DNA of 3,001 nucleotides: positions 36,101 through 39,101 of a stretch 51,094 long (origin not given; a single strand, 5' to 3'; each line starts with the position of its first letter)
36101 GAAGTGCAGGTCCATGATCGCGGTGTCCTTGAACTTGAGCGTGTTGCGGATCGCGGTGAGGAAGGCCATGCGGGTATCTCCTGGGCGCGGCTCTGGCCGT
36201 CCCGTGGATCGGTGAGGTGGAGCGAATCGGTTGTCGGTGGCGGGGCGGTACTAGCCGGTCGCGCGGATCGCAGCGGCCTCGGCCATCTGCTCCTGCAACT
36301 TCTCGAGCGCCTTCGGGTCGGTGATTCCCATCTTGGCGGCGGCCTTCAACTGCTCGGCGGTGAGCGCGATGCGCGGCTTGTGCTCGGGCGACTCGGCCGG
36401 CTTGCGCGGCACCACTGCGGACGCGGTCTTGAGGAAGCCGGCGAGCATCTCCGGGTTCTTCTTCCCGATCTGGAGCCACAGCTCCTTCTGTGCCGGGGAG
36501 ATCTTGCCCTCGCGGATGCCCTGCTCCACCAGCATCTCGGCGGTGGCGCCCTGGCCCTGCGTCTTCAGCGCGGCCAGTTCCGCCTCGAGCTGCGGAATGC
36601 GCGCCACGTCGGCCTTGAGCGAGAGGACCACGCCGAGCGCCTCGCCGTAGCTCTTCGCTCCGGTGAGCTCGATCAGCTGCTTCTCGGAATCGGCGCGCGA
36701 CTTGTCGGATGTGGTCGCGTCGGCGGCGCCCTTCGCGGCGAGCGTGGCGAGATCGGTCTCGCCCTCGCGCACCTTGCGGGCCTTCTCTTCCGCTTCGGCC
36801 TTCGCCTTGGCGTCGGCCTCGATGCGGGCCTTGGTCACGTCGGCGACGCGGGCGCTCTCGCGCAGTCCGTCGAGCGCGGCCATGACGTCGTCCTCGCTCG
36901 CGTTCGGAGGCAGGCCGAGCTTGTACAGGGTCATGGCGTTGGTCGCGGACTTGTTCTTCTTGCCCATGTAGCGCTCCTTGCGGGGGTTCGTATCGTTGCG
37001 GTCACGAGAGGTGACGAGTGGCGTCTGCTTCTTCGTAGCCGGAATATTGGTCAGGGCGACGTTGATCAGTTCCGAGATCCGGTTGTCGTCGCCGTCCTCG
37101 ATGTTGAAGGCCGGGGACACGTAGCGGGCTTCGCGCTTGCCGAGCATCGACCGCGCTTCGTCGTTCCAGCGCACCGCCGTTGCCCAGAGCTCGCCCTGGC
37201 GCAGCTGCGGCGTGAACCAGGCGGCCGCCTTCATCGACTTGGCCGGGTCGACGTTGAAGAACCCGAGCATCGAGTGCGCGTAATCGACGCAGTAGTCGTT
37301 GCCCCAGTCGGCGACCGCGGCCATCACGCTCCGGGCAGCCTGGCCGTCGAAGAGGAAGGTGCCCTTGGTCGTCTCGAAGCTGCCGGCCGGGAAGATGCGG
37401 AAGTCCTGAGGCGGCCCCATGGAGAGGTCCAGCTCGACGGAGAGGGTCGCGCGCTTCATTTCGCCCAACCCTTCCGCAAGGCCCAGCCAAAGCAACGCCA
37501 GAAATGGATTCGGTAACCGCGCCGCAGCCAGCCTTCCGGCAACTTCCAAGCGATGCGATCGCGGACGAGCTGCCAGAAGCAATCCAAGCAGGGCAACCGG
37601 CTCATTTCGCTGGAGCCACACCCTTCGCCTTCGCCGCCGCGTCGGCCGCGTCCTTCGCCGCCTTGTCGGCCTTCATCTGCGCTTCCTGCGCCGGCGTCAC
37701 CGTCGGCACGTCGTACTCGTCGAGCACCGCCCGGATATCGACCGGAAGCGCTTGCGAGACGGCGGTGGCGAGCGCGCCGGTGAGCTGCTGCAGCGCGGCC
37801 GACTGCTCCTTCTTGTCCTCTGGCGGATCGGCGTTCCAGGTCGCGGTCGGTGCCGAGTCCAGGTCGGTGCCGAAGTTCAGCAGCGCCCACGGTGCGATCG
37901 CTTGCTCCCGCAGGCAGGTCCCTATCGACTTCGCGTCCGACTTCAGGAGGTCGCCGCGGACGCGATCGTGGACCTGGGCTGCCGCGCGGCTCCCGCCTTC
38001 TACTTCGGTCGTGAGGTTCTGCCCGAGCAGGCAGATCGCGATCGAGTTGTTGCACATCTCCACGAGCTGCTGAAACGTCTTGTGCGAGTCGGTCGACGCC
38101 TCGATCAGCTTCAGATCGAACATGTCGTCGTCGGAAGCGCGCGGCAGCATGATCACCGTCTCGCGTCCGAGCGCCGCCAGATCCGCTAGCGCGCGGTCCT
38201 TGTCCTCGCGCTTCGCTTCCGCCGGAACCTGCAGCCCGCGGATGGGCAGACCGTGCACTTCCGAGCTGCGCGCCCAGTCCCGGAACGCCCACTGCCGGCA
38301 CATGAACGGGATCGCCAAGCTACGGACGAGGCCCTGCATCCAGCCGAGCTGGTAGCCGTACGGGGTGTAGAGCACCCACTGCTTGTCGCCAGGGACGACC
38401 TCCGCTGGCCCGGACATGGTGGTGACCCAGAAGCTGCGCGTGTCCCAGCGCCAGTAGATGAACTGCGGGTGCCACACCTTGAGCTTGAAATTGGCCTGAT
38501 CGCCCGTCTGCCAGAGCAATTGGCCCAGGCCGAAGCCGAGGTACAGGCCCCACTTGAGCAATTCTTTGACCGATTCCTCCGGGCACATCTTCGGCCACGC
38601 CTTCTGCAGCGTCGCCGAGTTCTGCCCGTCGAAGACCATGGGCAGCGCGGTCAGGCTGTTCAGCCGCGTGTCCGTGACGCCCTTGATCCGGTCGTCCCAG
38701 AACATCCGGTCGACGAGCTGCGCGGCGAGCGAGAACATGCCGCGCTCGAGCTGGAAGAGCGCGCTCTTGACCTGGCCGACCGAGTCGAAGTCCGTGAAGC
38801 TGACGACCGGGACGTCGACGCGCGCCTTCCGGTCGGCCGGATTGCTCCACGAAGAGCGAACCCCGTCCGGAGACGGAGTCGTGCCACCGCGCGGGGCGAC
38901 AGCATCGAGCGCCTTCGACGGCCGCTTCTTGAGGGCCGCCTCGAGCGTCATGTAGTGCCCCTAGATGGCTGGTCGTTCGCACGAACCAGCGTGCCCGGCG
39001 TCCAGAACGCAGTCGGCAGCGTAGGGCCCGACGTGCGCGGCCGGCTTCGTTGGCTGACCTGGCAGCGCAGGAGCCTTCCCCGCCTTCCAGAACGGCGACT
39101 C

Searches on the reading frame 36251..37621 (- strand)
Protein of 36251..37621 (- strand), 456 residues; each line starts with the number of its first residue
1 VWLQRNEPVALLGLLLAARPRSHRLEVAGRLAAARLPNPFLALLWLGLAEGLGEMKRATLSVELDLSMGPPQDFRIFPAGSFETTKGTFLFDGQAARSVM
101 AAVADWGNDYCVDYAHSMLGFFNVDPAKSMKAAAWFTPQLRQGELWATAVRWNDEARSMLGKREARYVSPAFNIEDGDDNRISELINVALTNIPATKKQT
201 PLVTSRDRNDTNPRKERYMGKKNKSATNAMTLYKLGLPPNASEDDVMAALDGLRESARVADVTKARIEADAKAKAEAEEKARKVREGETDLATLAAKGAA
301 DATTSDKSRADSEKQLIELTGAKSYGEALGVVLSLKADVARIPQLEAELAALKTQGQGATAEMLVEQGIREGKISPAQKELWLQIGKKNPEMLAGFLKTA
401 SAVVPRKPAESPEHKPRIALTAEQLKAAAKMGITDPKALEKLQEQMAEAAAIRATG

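Call 36: search_protein_families(library=pfam, proteins=[window:36251-37621:-], max_evalue=0.001)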
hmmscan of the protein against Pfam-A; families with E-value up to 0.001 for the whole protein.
window:36251-37621:- (456 aa): 1 family
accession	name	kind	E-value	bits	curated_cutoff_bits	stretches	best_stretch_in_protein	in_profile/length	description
PF10123.14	Mu-like_Pro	-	1.3e-45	156.8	25.2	1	75-435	2-325/330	Mu-like prophage I protein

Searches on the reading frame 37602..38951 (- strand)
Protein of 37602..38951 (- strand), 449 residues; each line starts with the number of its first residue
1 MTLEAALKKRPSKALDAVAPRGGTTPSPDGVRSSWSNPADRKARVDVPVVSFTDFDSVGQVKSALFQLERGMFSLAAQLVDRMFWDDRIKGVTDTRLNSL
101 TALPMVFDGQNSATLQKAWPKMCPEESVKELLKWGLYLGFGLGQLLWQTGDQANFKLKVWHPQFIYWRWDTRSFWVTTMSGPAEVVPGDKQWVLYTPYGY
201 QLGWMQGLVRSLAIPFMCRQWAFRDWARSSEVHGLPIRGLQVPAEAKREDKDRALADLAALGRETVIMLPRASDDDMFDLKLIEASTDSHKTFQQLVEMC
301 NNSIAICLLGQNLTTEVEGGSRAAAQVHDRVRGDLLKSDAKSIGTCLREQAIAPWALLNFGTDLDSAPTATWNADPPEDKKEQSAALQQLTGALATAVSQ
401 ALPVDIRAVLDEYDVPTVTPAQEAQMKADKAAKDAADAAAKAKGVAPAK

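Call 36: search_protein_families(library=pfam, proteins=[window:37602-38951:-], max_evalue=0.001)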
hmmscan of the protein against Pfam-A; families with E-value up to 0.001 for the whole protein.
window:37602-38951:- (449 aa): 1 family
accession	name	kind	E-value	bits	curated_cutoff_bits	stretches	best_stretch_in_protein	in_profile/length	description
PF06074.18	Portal_Mu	-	3.7e-56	191.3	23.9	1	78-412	2-333/336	Portal protein of Mu bacteriophage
